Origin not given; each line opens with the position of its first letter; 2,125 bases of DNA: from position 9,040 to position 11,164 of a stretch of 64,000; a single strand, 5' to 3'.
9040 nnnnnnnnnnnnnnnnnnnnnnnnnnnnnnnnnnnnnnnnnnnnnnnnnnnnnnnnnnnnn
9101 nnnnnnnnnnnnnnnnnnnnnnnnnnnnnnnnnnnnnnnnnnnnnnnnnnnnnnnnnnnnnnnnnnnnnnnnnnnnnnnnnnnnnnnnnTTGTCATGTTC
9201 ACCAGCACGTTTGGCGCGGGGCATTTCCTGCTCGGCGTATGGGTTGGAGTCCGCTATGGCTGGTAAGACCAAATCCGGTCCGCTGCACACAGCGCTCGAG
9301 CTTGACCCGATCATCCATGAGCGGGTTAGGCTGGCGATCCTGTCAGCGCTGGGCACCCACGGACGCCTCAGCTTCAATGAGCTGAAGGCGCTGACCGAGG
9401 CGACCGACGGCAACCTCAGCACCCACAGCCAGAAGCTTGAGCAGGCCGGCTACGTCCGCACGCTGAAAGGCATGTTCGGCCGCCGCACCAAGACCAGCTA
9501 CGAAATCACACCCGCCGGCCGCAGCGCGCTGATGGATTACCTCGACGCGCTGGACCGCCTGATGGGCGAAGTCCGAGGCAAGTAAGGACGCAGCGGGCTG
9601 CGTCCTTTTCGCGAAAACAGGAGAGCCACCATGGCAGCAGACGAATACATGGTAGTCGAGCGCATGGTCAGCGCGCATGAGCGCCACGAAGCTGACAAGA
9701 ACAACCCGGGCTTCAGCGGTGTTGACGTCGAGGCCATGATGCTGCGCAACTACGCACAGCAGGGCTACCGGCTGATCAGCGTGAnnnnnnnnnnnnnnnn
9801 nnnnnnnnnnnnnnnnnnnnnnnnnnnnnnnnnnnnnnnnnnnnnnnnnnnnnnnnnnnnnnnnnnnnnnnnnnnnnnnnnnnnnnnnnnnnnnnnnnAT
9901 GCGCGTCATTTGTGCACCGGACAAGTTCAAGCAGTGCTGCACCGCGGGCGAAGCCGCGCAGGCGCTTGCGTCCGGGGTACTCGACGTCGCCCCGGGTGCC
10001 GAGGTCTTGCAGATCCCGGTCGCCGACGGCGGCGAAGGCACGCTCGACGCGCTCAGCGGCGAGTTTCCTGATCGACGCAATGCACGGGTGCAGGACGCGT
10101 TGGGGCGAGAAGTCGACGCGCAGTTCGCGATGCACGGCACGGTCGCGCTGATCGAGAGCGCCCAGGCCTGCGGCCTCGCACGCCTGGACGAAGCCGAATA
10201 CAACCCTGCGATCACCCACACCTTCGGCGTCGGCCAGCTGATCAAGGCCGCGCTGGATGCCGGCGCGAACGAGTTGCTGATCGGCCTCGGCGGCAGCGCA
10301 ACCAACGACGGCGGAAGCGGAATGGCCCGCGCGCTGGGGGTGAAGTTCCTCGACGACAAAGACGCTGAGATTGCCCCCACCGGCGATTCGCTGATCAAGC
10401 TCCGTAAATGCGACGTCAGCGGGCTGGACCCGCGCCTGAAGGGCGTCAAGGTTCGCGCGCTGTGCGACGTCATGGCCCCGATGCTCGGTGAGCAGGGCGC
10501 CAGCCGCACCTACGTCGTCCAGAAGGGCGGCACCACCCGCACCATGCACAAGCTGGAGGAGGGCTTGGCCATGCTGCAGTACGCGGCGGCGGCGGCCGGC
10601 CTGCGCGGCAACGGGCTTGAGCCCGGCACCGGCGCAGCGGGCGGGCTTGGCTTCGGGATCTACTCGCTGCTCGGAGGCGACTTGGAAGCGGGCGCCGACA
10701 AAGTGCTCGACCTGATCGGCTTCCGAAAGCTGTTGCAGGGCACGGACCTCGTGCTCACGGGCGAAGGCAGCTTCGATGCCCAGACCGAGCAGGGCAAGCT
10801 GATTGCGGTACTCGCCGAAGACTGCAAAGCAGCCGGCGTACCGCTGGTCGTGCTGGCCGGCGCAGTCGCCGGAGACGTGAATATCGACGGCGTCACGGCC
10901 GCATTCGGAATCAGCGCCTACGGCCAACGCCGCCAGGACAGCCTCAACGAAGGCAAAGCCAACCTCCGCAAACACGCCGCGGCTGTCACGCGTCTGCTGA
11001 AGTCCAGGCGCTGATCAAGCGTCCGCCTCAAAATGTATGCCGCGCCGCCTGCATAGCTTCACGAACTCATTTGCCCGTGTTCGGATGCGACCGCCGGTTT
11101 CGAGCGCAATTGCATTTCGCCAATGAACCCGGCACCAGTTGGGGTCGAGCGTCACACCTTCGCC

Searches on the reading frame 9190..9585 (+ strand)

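Call 51: search_protein_families(library=pfam, proteins=[window:9190-9585:+], max_evalue=0.001)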
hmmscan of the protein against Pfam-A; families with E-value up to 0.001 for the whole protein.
window:9190-9585:+ (131 aa): 7 families
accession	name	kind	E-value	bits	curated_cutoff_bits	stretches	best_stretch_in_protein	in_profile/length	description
PF13601.12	HTH_34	-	5.1e-24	84.7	27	1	46-125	1-80/80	Winged helix DNA-binding domain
PF24038.1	DUF7347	-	3e-05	24.6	27.6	1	43-112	9-72/77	Domain of unknown function (DUF7347)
PF01022.26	HTH_5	-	4.1e-05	23.8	22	1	47-90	4-46/47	Bacterial regulatory protein, arsR family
PF12802.13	MarR_2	-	0.00014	22.4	27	1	48-90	8-51/61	MarR family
PF01047.28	MarR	-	0.00016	21.9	24.6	1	47-90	5-48/59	MarR family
PF13412.12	HTH_24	-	0.0002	21.3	21.9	1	46-90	4-48/48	Winged helix-turn-helix DNA-binding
PF03551.20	PadR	-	0.00024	21.5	27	1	62-114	16-73/75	Transcriptional regulator PadR-like family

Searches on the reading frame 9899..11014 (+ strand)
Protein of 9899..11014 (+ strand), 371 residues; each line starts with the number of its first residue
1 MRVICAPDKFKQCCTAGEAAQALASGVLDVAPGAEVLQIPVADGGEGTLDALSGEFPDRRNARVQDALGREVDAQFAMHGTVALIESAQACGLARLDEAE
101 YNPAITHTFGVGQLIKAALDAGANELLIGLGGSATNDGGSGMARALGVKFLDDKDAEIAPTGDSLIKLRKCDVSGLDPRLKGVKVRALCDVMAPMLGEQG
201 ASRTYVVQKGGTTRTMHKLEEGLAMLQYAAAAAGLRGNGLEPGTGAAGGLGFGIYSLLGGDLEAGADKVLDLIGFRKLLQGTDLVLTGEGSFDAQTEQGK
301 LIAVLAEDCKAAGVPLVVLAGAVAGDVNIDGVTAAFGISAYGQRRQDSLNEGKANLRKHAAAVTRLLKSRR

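Call 51: search_protein_families(library=pfam, proteins=[window:9899-11014:+], max_evalue=0.001)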
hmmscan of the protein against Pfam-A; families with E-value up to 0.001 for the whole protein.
window:9899-11014:+ (371 aa): 1 family
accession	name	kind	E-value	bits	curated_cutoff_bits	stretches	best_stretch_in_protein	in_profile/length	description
PF02595.20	Gly_kinase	-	1.6e-110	370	23.3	1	3-367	1-371/372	Glycerate kinase family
